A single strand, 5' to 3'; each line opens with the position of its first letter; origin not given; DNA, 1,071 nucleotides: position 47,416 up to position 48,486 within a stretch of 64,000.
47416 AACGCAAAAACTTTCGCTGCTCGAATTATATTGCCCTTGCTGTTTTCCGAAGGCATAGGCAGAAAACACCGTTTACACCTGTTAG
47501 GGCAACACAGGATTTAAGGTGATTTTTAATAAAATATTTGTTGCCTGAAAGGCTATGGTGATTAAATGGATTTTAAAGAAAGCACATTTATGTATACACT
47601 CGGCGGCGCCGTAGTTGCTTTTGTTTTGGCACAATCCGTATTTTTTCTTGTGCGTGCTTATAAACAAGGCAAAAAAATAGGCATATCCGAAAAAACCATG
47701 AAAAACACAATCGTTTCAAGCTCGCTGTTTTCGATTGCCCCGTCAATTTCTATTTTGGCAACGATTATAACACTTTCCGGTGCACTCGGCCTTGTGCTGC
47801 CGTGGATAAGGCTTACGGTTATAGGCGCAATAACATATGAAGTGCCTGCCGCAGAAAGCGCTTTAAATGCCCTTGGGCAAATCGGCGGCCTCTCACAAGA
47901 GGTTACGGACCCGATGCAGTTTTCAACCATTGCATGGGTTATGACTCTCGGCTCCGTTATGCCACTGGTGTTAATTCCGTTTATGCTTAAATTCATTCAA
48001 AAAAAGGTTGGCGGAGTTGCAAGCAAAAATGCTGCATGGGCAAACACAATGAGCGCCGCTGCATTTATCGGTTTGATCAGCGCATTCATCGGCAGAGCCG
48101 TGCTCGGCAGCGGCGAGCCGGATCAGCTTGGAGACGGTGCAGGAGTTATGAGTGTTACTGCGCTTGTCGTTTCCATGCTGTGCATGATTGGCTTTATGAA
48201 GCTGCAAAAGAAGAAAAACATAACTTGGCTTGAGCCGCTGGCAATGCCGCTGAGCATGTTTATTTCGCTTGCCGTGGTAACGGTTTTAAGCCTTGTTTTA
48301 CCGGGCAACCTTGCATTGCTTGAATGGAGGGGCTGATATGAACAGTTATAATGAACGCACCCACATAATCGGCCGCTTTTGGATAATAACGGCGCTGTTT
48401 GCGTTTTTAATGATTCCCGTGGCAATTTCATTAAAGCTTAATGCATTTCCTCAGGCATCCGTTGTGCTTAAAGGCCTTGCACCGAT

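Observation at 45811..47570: Duplicated ~130-nt promoter+leader element in front of two adjacent transcription units (M20 peptidase; membrane-protein pair)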

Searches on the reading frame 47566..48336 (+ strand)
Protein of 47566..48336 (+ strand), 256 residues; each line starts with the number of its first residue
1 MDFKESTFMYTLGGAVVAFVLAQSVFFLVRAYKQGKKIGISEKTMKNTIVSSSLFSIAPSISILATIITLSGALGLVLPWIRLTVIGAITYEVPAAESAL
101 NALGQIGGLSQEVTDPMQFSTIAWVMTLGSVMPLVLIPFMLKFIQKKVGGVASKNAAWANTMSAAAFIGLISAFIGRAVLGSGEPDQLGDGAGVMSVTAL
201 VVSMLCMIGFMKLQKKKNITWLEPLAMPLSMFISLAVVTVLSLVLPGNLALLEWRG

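Call 9: search_protein_families(library=pfam, proteins=[window:47566-48336:+], max_evalue=0.01)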
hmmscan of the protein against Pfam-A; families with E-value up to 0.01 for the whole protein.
window:47566-48336:+ (256 aa): 2 families
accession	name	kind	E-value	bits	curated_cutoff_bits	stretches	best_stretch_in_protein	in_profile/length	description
PF16481.10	DUF5058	-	1e-74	251.4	28.2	1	5-235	1-222/222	Domain of unknown function (DUF5058)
PF16212.11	PhoLip_ATPase_C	-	0.0089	16.2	28.3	0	161-245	118-202/251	Phospholipid-translocating P-type ATPase C-terminal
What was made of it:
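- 47566..48336 (+): DUF5058 membrane protein gene. The start ATG is 2 nt after copy B. Pfam PF16481, E = 1e-74 (call 9).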

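Call 12: find_homologous_proteins(query=window:47566-48336:+, max_evalue=1e-10)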
Query window:47566-48336:+ (256 aa): 1227 proteins with E <= 1e-10 among 3786 candidates; the best 120 are listed.
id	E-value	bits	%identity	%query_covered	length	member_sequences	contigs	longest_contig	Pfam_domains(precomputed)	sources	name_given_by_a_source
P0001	1.4e-148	511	95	100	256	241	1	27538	PF16481.11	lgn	-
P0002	2.7e-140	484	96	97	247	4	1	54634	PF16481.11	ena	-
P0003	2.0e-139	481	95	97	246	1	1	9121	PF16481.11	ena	-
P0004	2.2e-139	481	95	97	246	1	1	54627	PF16481.11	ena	-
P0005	8.1e-135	466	94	97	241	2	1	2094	PF16481.11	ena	-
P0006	5.4e-134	463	92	97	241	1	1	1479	PF16481.11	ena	-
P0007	3.6e-132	457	92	97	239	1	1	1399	PF16481.11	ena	-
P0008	2.9e-124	431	78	100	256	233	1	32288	PF16481.11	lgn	-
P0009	1.2e-123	429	78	100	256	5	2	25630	PF16481.11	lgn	-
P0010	1.0e-122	426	77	100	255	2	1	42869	PF16481.11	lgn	-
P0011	2.2e-118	412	74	100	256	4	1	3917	PF16481.11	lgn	-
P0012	8.1e-111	387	73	100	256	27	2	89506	PF16481.11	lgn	-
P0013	5.5e-110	385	70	100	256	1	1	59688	PF16481.11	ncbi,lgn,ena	ncbi:MAG: DUF5058 family protein [Eubacterium sp.]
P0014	1.2e-109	384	70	100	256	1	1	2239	PF16481.11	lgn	-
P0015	4.5e-109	382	72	100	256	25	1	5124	PF16481.11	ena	-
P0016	6.1e-108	378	70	100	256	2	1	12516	PF16481.11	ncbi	-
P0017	1.7e-107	377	68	100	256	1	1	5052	PF16481.11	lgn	-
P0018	1.7e-107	377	68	100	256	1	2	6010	PF16481.11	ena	-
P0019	2.4e-107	376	69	100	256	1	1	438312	PF16481.11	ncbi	-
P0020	2.6e-107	376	68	100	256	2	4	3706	PF16481.11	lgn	-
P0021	3.1e-107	376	68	100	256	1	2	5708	PF16481.11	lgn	-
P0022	3.9e-107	375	68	100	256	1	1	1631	PF16481.11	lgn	-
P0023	4.5e-107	375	68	100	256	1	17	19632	PF16481.11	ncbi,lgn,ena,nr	ncbi:MAG: DUF5058 family protein [Eubacteriales bacterium]|nr:DUF5058 family protein [Eubacteriales 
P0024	4.9e-107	375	68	100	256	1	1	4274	PF16481.11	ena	-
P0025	5.3e-107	375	68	100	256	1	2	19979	PF16481.11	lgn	-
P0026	7.3e-107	375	68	100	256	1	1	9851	PF16481.11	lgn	-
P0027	1.2e-106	374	68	100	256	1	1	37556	PF16481.11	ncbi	ncbi:MAG: DUF5058 family protein [Eubacterium sp.]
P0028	1.2e-106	374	68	100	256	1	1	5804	PF16481.11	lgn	-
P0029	1.2e-106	374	68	100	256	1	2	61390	PF16481.11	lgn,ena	-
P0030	1.4e-106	374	68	100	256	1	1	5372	PF16481.11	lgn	-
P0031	1.5e-106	373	68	100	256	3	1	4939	PF16481.11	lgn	-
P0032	2.6e-106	373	68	100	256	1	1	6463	PF16481.11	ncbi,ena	-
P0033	6.2e-106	371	96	74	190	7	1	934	PF16481.11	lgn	-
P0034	6.8e-106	371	68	100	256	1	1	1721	PF16481.11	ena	-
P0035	7.4e-106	371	70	100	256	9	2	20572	PF16481.11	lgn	-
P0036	8.8e-106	371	69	100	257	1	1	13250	PF16481.11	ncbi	-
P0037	1.6e-105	370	68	100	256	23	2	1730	PF16481.11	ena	-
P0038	2.9e-105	369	68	100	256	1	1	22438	PF16481.11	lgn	-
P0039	2.9e-105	369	67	100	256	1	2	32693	PF16481.11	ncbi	-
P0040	4.5e-105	369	68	100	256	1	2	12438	PF16481.11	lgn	-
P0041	5.1e-105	368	68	100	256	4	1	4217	PF16481.11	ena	-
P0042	9.7e-105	368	68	100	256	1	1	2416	PF16481.11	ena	-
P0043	1.1e-104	367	68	100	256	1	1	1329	PF16481.11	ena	-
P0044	2.2e-104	366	68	100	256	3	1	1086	PF16481.11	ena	-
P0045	2.5e-104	366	68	100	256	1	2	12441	PF16481.11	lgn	-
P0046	2.5e-104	366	68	100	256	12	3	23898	PF16481.11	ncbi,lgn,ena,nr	ncbi:MAG: DUF5058 family protein [Eubacterium sp.]|nr:DUF5058 family protein [Eubacterium sp.]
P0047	3.5e-104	366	68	100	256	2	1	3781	PF16481.11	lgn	-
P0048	5.0e-104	365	67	100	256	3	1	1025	PF16481.11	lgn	-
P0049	5.0e-104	365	68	100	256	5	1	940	PF16481.11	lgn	-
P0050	5.1e-104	365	68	100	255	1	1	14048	PF16481.11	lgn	-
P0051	6.3e-104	365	68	100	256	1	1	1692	PF16481.11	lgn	-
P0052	7.3e-104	365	68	100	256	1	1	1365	PF16481.11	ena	-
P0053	1.1e-103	364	68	100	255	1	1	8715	PF16481.11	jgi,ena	jgi:hypothetical protein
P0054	1.1e-103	364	68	100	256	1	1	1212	PF16481.11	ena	-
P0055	1.6e-103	364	68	100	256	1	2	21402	PF16481.11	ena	-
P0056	1.6e-103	364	68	100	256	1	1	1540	PF16481.11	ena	-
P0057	8.9e-103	361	68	100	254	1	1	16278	PF16481.11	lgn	-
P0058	1.1e-102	361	67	100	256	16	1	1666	PF16481.11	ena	-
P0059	1.1e-102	361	67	100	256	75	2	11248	PF16481.11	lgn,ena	-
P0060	1.2e-102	361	68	100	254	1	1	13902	PF16481.11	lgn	-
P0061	1.6e-102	360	67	100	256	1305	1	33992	PF16481.11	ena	-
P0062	7.3e-102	358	69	100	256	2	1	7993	PF16481.11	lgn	-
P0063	7.7e-102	358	68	100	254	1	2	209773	PF16481.11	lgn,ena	-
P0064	1.0e-101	358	69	100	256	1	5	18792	PF16481.11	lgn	-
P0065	1.5e-101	357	66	100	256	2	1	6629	PF16481.11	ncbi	-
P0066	1.6e-101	357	68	100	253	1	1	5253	PF16481.11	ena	-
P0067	5.3e-101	355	67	100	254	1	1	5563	PF16481.11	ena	-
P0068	8.5e-101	355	69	100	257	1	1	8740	PF16481.11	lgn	-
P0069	2.6e-100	353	66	100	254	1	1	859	PF16481.11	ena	-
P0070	1.3e-99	351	65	100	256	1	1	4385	PF16481.11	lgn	-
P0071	1.3e-99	351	67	100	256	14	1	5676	PF16481.11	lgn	-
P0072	1.8e-99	350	67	100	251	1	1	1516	PF16481.11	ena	-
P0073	9.2e-99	348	66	100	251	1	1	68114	PF16481.11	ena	-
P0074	9.5e-99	348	66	100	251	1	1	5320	PF16481.11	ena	-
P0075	1.1e-98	348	65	100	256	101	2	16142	PF16481.11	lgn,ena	-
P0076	7.4e-98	345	97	69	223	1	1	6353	PF16481.11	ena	-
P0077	1.7e-97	344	66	100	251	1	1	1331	PF16481.11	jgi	-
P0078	1.8e-97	344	66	100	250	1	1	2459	PF16481.11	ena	-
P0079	1.9e-97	344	64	100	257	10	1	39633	PF16481.11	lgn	-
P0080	2.0e-97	344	65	100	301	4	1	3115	PF16481.11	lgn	-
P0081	5.0e-97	342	98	68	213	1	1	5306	PF16481.11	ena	-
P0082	1.2e-96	341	64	100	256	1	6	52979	PF16481.11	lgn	-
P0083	1.4e-96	341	64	100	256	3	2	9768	PF16481.11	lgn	-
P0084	2.5e-96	340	64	100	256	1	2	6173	PF16481.11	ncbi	-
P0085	3.3e-96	340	65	100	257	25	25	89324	PF16481.11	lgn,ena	-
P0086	3.4e-96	340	63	100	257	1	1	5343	PF16481.11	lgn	-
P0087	4.1e-96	339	64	100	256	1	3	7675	PF16481.11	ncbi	-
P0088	4.8e-96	339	64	100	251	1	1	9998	PF16481.11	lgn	-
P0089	9.8e-96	338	63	100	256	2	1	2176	PF16481.11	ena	-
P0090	1.0e-95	338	63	100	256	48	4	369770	PF16481.11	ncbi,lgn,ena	-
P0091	1.0e-95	338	65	100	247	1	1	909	PF16481.11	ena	-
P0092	1.2e-95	338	63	100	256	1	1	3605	PF16481.11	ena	-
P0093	1.3e-95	338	62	100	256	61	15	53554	PF16481.11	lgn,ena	-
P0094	2.2e-95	337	63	100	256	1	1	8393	PF16481.11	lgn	-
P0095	3.2e-95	336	62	100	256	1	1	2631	PF16481.11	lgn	-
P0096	3.4e-95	336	65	100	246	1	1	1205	PF16481.11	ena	-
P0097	4.7e-95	336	63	100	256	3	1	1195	PF16481.11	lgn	-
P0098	5.0e-95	336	63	100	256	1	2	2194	PF16481.11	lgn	-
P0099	7.0e-95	335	62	100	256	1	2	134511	PF16481.11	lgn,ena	-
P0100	1.9e-94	334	64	100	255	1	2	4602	PF16481.11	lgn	-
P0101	2.5e-94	333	61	100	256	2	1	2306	PF16481.11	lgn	-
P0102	2.6e-94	333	64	100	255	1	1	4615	PF16481.11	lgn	-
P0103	3.2e-94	333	63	100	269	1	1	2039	PF16481.11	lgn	-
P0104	3.4e-94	333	64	100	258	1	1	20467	PF16481.11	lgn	-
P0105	3.4e-94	333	61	100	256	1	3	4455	PF16481.11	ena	-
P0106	3.9e-94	333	61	100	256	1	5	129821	PF16481.11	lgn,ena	-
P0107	6.6e-94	332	64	100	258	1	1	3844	PF16481.11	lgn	-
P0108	7.3e-94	332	61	100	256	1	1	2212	PF16481.11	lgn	-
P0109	8.4e-94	332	65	89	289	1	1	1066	PF16481.11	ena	-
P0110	1.0e-93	332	61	100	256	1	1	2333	PF16481.11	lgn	-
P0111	1.5e-93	331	63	100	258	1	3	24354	PF16481.11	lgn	-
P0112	2.3e-93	330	61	100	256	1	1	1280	PF16481.11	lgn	-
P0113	2.6e-93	330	62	100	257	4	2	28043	PF16481.11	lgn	-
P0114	3.3e-93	330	62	100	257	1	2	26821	PF16481.11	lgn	-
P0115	3.6e-93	330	63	100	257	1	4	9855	PF16481.11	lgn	-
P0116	4.2e-93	329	61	100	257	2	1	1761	PF16481.11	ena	-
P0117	4.2e-93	329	62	100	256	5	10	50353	PF16481.11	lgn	-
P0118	4.5e-93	329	63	100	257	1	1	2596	PF16481.11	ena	-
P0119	5.5e-93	329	62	100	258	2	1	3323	PF16481.11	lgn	-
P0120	7.8e-93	329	60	100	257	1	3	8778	PF16481.11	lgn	-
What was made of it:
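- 47566..48336 (+): 1227 homologues (call 12).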

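Call 14: find_related_loci(query=A2, collection=genome_contigs, flank=5000)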
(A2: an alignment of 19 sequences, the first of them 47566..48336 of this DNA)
Query A2 (256 aa) in genome_contigs; peptide patterns used: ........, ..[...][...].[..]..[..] (x = any residue, [..] = any of these).
273 stretches matched a pattern; 134 encode a relative of the query (tblastn E <= 1e-3); the best 80 are kept; 80 distinct loci.
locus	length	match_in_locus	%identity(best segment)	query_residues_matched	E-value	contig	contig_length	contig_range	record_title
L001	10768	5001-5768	96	1-256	1e-160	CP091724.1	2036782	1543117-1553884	MAG: Anaerotruncus sp. isolate nC33_bin.255.fa chromosome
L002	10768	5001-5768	95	1-256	9e-159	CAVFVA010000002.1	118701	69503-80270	Clostridium sp. AF37-5 isolate H07648-L1_cleanbin_000001 genome assembly, contig: Spades_H07648-L1_contig_31, whole geno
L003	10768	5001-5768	95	1-256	9e-159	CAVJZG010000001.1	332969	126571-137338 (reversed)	bacterium isolate G02637-L1_cleanbin_000002 genome assembly, contig: Spades_G02637-L1_contig_2, whole genome shotgun seq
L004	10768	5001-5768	79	1-256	4e-136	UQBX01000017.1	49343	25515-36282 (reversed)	uncultured Ruminococcaceae bacterium isolate UMGS133 genome assembly, contig: NODE_225_length_49343_cov_9.031164, whole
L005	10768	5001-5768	79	1-256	1e-128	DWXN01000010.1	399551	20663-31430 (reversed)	MAG TPA_asm: Candidatus Eubacterium faecale isolate CHK188-16595 CHK188__C138861_L399551_SAMEA5754832, whole genome shot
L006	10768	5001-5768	75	1-256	6e-121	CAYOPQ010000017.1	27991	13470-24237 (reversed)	MAG TPA_asm: uncultured Bacteroides sp. isolate SRP141132_co6_57 genome assembly, contig: NODE_1174_length_27991_cov_44.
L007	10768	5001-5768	72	1-256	7e-121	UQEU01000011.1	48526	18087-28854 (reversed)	uncultured Clostridiales bacterium isolate UMGS213 genome assembly, contig: NODE_268_length_48526_cov_51.411174, whole g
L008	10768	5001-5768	73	1-256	2e-120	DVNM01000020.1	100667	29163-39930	MAG TPA_asm: Candidatus Scubalenecus merdavium isolate CHK176-6737 CHK176__C91055_L100667_ERR3414571, whole genome shotg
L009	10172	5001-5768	70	1-256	6e-120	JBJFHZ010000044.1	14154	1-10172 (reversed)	MAG: Eubacterium sp. isolate PUUB56_bin.032 NODE_2544_length_14154_cov_8.763955, whole genome shotgun sequence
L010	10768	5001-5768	70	1-256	9e-118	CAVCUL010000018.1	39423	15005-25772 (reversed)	bacterium isolate G02646-L1_cleanbin_000004 genome assembly, contig: Spades_G02646-L1_contig_486, whole genome shotgun s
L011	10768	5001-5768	69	1-256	2e-116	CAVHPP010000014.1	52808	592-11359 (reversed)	Agathobacter rectalis isolate H07638-L1_cleanbin_000003 genome assembly, contig: Spades_H07638-L1_contig_484, whole geno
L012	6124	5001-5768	69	1-256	3e-116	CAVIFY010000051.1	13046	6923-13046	Bifidobacteriaceae bacterium isolate G02630-L1_cleanbin_000014 genome assembly, contig: Spades_G02630-L1_contig_2368, wh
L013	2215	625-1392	68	1-256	3e-121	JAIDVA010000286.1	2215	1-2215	MAG: Eubacterium sp. isolate SC0369_comb_24 SC0369_comb_24_contig_286, whole genome shotgun sequence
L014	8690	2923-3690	68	1-256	1e-114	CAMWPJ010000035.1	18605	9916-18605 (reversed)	MAG TPA_asm: uncultured Clostridia bacterium isolate SRR14411303_bin.1_metawrap_v1.3_MAG genome assembly, contig: NODE.5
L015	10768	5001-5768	68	1-256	6e-115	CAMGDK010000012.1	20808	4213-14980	MAG: uncultured Clostridia bacterium isolate SRR15725433_bin.9_metaWRAP_v1.3_MAG genome assembly, contig: ERZ10622436.15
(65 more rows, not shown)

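Call 70: list_cluster_members(proteins=[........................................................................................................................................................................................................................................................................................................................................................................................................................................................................, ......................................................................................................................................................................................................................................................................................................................, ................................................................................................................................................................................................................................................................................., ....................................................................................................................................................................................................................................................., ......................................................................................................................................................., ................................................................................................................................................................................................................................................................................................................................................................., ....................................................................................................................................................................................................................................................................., window:47566-48336:+, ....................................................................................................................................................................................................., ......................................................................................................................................])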
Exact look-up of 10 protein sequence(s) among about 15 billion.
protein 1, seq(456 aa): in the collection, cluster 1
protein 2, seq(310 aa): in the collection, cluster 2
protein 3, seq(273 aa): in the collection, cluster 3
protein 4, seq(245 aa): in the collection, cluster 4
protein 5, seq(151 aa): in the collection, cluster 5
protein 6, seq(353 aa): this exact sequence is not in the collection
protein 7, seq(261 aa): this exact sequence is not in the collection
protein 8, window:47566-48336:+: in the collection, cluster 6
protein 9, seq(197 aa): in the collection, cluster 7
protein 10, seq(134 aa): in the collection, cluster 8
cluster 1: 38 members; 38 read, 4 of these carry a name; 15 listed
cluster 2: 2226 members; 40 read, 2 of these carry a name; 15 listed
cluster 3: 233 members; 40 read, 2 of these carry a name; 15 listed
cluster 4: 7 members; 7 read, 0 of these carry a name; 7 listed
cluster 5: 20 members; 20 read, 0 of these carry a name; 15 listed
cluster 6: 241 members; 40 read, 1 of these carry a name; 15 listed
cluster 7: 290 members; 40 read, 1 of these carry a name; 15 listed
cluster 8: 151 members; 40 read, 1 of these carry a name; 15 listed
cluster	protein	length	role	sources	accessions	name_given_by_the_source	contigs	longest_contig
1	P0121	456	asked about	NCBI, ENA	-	-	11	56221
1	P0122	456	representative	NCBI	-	-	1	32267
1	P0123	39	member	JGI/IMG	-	sarcosine oxidase subunit beta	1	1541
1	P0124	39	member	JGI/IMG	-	sarcosine oxidase subunit beta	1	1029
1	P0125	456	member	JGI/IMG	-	argininosuccinate lyase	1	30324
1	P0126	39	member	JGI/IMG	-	sarcosine oxidase subunit beta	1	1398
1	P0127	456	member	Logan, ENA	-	-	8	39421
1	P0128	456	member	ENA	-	-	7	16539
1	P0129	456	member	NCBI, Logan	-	-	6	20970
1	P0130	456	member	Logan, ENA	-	-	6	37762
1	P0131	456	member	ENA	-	-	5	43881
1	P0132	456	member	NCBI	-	-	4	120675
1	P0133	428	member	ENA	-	-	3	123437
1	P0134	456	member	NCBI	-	-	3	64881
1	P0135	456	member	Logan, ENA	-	-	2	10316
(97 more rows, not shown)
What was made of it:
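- Fimenecus or Eubacterium sp. (calls 14, 70).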
